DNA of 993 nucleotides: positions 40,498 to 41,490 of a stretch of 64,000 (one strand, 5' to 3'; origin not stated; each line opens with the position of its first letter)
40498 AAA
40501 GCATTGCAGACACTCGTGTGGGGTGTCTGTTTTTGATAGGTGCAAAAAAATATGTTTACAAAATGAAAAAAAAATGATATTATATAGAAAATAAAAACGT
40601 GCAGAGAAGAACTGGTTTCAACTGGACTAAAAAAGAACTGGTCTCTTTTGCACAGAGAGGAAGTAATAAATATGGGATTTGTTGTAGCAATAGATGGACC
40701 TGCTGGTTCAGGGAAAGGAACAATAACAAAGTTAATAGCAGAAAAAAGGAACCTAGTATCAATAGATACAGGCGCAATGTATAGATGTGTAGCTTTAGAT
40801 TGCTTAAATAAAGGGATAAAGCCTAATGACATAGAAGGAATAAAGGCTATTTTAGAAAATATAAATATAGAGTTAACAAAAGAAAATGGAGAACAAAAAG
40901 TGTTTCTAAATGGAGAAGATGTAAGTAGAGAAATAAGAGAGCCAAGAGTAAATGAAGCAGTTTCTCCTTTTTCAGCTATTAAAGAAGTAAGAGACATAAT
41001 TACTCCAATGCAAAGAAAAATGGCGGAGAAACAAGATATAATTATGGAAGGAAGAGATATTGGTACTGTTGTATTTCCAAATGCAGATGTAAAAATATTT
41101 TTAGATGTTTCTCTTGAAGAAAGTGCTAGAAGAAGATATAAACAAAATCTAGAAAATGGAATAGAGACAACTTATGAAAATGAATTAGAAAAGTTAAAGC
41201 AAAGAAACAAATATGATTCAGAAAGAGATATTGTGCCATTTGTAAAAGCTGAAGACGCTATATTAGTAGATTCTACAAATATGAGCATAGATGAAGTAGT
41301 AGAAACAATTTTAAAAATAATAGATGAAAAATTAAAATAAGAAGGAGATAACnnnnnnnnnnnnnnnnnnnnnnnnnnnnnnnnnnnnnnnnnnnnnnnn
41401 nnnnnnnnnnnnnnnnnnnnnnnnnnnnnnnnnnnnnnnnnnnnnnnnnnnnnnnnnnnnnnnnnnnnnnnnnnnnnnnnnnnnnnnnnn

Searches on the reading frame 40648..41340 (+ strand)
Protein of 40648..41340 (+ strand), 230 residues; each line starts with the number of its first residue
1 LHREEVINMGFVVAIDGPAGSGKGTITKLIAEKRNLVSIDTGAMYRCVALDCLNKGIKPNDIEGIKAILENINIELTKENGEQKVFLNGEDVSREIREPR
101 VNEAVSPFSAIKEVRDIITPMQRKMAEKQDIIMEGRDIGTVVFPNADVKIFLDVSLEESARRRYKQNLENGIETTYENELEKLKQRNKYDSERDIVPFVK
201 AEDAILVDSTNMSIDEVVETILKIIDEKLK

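Call 9: search_protein_families(library=pfam, proteins=[window:40648-41340:+], max_evalue=0.001)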
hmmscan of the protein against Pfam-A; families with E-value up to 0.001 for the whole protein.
window:40648-41340:+ (230 aa): 5 families
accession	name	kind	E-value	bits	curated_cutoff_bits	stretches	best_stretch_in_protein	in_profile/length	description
PF02224.24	Cytidylate_kin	-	6.7e-73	245.3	26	1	13-226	1-210/211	Cytidylate kinase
PF13238.12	AAA_18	-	2.6e-06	28.4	29.4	1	13-168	1-113/128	AAA domain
PF13207.12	AAA_17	-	1.5e-05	25.8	27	1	17-92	2-81/136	AAA domain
PF00406.28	ADK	-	0.0007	20.2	26.8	0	17-58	3-44/151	Adenylate kinase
PF01712.25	dNK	-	0.00093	19.4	27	0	14-221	2-198/203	Deoxynucleoside kinase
